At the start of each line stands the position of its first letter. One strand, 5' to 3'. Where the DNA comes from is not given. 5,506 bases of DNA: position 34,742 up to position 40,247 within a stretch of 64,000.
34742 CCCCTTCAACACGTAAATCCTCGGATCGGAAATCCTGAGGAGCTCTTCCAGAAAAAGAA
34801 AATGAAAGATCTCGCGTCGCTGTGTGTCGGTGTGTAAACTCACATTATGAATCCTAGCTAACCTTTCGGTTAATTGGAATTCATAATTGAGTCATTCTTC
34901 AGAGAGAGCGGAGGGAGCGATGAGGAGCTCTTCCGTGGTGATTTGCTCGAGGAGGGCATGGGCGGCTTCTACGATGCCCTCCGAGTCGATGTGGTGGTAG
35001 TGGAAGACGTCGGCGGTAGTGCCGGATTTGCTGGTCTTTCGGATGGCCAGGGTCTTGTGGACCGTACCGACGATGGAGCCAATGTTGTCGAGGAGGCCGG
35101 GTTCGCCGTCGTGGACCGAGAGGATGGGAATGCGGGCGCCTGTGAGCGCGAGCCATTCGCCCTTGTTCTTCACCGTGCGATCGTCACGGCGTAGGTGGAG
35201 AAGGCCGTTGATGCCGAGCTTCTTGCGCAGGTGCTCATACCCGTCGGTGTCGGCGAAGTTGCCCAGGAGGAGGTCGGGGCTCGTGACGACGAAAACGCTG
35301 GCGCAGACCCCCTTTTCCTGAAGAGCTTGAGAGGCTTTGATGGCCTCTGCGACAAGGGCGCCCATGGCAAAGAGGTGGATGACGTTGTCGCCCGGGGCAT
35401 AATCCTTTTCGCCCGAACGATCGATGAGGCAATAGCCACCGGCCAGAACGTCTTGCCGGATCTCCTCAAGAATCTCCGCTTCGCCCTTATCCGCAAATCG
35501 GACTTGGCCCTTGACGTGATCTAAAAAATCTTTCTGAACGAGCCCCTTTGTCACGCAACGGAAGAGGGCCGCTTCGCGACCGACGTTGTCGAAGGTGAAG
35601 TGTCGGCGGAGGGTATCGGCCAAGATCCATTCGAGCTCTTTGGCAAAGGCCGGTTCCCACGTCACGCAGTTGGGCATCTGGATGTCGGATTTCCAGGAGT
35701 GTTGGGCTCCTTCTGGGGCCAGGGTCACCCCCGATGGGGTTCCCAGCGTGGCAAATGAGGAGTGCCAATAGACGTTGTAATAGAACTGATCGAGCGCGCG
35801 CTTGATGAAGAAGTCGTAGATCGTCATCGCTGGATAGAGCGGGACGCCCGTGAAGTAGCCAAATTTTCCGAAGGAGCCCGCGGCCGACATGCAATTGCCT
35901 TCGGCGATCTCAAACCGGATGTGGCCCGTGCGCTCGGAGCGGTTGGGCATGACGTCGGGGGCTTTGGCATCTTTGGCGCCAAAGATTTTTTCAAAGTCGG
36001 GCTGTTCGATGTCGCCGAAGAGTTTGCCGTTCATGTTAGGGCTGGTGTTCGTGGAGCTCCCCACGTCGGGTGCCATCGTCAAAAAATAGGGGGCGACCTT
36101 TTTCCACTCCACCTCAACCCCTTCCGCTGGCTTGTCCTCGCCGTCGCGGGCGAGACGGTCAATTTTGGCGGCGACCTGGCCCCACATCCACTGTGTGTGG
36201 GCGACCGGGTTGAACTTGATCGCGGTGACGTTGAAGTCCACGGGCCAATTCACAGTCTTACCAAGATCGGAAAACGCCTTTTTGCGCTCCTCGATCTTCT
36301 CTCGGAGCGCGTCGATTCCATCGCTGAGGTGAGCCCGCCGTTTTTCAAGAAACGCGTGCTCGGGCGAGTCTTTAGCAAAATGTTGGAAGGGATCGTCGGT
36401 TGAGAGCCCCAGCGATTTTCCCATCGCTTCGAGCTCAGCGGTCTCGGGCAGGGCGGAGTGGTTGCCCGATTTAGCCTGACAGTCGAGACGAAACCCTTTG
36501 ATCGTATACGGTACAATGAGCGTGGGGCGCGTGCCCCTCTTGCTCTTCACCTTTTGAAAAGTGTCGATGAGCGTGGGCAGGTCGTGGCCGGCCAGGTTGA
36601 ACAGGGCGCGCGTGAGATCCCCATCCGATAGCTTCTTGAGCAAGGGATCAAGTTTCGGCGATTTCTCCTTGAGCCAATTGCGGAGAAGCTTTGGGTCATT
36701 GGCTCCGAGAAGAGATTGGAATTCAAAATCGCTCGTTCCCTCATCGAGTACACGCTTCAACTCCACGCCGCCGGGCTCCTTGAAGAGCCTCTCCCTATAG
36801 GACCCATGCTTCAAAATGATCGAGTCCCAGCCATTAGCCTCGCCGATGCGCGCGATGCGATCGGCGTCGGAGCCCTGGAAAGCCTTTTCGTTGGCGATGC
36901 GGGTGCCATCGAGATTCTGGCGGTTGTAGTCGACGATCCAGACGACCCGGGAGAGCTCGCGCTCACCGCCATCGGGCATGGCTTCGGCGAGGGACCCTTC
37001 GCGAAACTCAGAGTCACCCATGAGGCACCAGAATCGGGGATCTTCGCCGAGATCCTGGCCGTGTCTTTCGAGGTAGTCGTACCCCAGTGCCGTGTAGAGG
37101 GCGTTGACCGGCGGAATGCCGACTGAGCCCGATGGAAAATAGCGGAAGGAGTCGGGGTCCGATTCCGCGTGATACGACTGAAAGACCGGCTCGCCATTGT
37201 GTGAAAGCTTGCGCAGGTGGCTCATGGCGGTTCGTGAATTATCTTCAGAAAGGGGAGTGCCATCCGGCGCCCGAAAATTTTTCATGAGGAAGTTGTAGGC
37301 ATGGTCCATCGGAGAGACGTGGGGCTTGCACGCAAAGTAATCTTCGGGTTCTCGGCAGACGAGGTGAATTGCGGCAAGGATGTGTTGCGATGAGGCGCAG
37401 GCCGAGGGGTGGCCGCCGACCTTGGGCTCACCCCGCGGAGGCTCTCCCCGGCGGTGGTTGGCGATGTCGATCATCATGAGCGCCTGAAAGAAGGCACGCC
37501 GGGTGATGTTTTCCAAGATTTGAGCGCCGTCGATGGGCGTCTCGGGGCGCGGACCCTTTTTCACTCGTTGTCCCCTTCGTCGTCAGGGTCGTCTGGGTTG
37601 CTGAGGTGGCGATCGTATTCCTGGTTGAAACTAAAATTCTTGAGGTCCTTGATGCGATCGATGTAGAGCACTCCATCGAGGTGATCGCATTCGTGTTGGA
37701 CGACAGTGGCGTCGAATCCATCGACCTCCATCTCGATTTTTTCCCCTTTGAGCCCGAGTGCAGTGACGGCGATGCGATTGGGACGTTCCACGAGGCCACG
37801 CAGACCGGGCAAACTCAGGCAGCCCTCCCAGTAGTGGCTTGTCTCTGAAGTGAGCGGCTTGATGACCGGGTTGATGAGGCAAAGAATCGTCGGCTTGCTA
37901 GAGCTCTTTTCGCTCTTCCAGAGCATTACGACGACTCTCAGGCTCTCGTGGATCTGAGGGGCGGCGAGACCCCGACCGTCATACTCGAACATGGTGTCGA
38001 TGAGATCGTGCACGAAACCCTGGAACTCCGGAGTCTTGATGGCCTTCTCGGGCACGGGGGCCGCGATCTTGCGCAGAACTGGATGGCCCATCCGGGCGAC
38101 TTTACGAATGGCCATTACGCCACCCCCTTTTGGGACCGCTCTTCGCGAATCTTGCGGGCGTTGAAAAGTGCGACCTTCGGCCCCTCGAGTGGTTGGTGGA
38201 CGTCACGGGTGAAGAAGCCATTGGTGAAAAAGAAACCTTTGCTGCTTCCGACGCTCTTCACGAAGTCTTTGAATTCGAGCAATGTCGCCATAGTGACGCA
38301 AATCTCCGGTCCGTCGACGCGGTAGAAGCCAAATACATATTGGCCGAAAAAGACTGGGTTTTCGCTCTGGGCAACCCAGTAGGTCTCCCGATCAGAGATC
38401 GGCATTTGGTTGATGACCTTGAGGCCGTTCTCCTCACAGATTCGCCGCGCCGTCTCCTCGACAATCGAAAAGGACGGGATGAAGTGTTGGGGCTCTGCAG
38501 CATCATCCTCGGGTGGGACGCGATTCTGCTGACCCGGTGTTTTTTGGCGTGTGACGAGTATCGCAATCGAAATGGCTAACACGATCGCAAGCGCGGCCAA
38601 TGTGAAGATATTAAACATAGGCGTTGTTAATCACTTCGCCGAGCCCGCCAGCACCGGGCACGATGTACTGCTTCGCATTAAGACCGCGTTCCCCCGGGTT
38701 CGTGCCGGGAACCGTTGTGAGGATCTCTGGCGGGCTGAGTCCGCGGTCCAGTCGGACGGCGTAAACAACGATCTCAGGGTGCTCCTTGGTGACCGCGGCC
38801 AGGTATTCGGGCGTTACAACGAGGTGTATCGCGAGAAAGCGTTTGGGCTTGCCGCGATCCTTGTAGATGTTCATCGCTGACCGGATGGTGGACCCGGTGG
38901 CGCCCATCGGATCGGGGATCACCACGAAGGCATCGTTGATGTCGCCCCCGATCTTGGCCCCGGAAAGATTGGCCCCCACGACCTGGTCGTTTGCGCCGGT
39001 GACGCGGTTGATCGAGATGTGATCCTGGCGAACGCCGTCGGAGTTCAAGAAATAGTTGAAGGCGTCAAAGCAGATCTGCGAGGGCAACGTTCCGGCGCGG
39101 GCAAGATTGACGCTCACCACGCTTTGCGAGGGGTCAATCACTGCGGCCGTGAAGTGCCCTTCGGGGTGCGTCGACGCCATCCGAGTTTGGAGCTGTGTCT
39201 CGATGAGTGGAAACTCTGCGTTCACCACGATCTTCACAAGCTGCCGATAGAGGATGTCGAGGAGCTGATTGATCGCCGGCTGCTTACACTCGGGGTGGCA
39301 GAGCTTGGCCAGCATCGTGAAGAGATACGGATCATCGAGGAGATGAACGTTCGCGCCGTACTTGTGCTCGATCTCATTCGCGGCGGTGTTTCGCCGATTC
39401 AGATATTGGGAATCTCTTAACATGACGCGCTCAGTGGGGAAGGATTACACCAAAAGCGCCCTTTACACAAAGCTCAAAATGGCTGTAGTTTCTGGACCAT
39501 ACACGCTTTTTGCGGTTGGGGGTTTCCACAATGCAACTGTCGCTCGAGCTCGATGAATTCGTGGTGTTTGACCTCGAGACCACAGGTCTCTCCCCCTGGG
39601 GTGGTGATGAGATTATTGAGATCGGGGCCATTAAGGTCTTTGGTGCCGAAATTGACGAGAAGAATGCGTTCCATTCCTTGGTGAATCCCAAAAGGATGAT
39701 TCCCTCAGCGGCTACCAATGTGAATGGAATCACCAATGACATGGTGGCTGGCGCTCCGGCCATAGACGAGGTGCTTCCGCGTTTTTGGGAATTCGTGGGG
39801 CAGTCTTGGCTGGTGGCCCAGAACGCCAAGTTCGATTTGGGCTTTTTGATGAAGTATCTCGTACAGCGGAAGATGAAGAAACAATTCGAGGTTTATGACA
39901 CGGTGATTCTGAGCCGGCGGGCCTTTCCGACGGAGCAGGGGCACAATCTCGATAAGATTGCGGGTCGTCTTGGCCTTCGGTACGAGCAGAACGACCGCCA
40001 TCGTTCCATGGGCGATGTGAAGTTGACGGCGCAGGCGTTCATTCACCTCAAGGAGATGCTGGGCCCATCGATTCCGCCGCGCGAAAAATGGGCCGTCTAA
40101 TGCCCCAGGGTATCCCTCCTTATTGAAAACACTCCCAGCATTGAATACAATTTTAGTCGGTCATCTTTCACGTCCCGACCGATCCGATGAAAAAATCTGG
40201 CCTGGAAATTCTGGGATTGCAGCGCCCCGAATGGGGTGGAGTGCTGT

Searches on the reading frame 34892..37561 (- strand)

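Call 37: search_protein_families(library=pfam, proteins=[window:34892-37561:-], max_evalue=0.00001)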
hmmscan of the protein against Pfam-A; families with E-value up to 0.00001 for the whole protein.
window:34892-37561:- (889 aa): 1 family
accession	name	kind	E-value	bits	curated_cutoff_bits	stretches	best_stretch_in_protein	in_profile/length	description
PF00456.26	Transketolase_N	-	7.9e-06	25.5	22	0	165-246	136-209/334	Transketolase, thiamine diphosphate binding domain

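Call 66: search_protein_families(library=ncbifam, proteins=[window:34892-37561:-], max_evalue=0.001)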
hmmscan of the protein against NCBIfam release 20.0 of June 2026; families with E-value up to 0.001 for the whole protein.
window:34892-37561:- (889 aa): 5 families
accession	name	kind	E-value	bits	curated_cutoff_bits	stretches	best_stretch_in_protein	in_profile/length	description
TIGR00759.1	aceE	equivalog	2.7e-41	141.4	859.9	2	19-423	78-466/885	pyruvate dehydrogenase (acetyl-transferring), homodimeric type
TIGR03186.1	AKGDH_not_PDH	exception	8.9e-37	126.8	1408.3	2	17-422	76-465/889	alpha-ketoglutarate dehydrogenase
NF004559.0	PRK05899.2-5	equivalog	2.7e-21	75.4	488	1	174-249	148-217/627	transketolase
NF004556.0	PRK05899.2-2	equivalog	8.2e-09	34.3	575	0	172-220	145-193/639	transketolase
TIGR00232.1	tktlase_bact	equivalog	0.00037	19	682.25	0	325-436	214-322/654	transketolase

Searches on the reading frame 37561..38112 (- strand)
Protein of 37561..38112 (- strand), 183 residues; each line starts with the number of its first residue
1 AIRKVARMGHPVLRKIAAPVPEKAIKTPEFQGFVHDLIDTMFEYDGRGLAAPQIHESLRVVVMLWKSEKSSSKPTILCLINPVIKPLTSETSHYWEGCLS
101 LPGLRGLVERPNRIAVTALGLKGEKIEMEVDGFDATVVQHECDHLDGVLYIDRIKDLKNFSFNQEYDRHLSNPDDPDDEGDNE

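Call 39: search_protein_families(library=pfam, proteins=[window:37561-38112:-], max_evalue=0.00001)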
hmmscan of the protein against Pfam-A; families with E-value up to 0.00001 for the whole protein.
window:37561-38112:- (183 aa): 1 family
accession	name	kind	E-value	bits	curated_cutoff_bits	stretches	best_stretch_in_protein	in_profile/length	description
PF01327.26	Pep_deformylase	-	1.9e-49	167.7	22.8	1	2-159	1-155/156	Polypeptide deformylase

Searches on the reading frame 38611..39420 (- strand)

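Call 39: search_protein_families(library=pfam, proteins=[window:38611-39420:-], max_evalue=0.00001)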
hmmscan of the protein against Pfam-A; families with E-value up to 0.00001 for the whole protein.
window:38611-39420:- (269 aa): 1 family
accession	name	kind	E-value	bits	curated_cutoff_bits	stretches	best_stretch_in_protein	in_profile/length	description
PF14681.12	UPRTase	-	3.5e-15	56.5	27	1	29-239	3-195/206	Uracil phosphoribosyltransferase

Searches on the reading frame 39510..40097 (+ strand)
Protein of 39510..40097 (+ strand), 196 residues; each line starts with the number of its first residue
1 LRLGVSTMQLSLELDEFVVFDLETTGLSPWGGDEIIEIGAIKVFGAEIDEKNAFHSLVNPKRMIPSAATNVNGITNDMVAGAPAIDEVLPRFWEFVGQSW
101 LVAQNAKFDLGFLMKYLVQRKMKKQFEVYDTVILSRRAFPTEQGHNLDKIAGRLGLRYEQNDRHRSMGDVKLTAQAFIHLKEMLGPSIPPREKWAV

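Call 39: search_protein_families(library=pfam, proteins=[window:39510-40097:+], max_evalue=0.00001)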
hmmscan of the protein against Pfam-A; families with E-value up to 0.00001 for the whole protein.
window:39510-40097:+ (196 aa): 1 family
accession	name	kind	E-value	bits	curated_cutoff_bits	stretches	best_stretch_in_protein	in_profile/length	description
PF00929.31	RNase_T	-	7.6e-38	131.1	24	1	18-177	1-164/164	Exonuclease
